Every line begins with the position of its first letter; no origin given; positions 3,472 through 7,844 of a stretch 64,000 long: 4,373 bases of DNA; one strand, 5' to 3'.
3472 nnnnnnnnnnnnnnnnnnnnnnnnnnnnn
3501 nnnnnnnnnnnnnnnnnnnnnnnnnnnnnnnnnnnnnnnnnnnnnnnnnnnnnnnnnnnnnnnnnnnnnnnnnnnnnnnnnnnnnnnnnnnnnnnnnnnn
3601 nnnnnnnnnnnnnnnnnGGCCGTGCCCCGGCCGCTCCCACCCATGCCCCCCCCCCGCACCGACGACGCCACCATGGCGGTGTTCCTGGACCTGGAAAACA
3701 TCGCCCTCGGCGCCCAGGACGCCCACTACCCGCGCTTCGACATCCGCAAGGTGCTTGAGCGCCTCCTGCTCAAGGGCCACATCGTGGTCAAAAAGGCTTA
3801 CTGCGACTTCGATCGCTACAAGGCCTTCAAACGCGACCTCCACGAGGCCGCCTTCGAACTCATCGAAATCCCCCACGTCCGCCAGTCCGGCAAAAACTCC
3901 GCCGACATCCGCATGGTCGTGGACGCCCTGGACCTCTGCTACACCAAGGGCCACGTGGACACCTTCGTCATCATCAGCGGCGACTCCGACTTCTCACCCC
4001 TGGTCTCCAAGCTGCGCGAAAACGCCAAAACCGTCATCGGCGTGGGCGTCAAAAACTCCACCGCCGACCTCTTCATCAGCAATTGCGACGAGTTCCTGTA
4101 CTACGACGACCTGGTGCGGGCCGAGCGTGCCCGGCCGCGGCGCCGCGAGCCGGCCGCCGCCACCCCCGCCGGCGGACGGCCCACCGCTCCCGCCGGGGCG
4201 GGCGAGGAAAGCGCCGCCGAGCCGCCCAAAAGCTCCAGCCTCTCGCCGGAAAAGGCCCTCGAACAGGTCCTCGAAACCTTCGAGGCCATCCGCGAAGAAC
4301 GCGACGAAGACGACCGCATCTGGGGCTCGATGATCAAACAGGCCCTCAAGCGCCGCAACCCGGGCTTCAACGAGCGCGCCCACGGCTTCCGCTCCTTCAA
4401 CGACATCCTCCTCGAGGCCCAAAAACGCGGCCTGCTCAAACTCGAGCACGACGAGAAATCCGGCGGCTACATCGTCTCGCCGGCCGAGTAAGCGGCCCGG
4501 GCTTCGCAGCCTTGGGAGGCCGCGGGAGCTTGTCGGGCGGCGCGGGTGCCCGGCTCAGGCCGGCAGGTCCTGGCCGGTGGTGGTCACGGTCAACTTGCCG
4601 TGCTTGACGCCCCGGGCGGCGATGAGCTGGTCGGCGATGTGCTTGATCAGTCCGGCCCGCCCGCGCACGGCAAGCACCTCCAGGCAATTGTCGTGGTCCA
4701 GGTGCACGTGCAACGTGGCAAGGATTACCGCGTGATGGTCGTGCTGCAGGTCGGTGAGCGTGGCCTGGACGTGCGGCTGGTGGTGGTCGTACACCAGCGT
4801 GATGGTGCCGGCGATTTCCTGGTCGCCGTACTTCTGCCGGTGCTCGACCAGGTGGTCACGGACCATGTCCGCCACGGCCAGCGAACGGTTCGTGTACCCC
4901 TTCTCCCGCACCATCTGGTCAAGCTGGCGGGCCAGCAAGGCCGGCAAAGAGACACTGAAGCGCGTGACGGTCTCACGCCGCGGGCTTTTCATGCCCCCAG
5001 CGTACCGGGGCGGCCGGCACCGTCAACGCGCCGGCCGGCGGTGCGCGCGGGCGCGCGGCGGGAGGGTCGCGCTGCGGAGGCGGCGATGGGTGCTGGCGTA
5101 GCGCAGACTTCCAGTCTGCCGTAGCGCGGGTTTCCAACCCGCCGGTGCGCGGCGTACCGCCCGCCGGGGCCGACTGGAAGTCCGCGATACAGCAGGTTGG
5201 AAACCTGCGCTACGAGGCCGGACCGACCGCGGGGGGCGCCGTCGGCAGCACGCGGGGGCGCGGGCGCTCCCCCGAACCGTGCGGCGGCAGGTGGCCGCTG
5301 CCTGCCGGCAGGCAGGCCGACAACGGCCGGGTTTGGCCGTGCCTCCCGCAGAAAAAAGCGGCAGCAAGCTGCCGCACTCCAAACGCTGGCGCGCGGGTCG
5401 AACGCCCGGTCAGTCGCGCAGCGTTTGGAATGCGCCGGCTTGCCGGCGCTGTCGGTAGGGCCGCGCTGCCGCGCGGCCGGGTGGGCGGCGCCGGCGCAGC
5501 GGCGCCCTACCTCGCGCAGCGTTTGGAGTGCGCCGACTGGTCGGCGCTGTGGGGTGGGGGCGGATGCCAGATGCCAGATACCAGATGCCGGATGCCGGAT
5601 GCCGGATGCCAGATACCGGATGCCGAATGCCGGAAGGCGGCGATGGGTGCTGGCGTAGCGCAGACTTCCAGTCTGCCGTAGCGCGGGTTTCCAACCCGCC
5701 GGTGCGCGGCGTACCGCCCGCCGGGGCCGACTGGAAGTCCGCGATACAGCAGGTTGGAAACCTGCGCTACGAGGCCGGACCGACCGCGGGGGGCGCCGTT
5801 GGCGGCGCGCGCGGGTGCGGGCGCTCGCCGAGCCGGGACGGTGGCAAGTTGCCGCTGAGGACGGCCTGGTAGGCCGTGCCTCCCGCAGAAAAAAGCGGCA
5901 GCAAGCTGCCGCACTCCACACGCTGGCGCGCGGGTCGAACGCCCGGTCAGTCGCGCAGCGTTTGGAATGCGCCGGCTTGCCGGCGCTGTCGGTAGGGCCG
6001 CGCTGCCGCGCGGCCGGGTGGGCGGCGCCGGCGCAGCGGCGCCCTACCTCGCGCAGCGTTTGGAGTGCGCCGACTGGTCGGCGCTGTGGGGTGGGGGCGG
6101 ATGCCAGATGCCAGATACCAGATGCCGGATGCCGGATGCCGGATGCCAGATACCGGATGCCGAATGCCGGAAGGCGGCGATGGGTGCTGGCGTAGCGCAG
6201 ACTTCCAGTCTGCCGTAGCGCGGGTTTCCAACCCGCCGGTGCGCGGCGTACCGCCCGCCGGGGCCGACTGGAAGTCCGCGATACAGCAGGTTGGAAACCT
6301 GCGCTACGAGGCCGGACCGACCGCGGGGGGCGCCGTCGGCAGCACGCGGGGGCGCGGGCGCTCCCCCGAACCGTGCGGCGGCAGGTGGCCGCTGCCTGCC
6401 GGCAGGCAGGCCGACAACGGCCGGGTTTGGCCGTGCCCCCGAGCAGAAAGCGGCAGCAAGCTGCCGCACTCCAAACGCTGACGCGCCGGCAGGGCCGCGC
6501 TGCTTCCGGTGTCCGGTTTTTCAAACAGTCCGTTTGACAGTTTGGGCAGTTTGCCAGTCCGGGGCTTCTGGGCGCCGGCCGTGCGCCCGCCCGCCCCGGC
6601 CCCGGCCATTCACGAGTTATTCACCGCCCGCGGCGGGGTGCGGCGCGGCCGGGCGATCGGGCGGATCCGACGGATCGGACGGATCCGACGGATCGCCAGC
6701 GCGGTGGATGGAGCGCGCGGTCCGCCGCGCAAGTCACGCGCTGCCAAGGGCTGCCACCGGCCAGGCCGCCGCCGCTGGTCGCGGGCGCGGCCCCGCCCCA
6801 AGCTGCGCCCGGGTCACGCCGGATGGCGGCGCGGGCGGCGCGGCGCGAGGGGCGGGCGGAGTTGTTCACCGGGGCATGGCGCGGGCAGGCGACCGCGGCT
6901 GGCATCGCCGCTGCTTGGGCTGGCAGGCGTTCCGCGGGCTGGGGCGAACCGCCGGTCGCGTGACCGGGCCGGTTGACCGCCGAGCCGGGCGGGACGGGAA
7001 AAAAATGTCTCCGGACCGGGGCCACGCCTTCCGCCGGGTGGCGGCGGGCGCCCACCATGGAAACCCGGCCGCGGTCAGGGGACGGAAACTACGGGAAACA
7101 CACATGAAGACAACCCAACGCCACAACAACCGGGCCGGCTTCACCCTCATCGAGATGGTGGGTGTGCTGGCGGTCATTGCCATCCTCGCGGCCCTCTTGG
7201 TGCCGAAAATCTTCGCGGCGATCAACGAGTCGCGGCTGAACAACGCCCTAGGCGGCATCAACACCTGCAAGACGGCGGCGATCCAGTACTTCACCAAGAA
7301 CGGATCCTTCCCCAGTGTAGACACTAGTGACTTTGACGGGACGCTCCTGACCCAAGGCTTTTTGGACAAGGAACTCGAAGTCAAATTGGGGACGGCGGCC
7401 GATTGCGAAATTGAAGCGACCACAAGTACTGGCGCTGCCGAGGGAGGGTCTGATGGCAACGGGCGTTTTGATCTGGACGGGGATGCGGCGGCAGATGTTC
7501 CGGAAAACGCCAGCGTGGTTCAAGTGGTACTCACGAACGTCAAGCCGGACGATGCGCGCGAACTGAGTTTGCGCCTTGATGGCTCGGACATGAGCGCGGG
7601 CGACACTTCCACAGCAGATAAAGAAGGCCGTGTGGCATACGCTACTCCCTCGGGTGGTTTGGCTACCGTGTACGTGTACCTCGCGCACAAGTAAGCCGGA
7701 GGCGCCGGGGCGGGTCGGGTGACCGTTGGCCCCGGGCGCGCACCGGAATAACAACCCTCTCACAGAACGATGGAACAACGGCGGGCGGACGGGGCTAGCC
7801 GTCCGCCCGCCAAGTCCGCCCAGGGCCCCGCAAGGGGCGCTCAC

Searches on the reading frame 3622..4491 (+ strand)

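Call 51: search_protein_families(library=pfam, proteins=[window:3622-4491:+], max_evalue=0.00001)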
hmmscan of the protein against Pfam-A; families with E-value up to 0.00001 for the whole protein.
window:3622-4491:+ (289 aa): 1 family
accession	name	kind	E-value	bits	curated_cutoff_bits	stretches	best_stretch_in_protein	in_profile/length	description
PF01936.24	NYN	-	3.8e-36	125.2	24.2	1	18-161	2-144/145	NYN domain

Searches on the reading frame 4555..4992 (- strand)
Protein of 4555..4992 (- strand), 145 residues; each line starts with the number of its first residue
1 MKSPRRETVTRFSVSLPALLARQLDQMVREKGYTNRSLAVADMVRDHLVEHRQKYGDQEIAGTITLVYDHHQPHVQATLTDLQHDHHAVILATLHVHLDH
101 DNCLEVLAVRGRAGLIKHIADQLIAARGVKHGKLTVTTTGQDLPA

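Call 52: search_protein_families(library=pfam, proteins=[window:4555-4992:-], max_evalue=0.00001)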
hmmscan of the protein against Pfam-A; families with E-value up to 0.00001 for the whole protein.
window:4555-4992:- (145 aa): 1 family
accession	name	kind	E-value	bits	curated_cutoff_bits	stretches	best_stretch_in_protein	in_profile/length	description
PF08753.17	NikR_C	-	5.4e-33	113.5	22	1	61-137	1-77/77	NikR C terminal nickel binding domain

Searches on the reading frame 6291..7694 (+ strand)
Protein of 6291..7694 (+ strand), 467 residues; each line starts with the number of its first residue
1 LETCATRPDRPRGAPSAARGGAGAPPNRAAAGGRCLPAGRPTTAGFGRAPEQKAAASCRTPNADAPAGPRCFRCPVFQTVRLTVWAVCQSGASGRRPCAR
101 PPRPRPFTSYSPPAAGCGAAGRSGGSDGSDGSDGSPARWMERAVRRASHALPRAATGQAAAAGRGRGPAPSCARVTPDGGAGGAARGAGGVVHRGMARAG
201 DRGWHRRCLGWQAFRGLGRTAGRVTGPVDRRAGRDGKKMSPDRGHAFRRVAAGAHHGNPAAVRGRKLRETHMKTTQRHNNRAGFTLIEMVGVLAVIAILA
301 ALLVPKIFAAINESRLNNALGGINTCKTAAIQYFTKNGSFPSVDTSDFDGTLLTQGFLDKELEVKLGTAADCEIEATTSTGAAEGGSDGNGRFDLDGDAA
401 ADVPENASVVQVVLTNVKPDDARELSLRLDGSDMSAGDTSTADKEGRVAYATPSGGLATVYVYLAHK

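Call 52: search_protein_families(library=pfam, proteins=[window:6291-7694:+], max_evalue=0.00001)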
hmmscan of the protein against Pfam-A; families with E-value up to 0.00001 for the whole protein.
window:6291-7694:+ (467 aa): 1 family
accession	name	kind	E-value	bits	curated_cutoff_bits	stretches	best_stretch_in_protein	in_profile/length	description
PF07963.17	N_methyl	-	6.7e-07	29.1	21.2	1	279-303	2-26/27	Prokaryotic N-terminal methylation motif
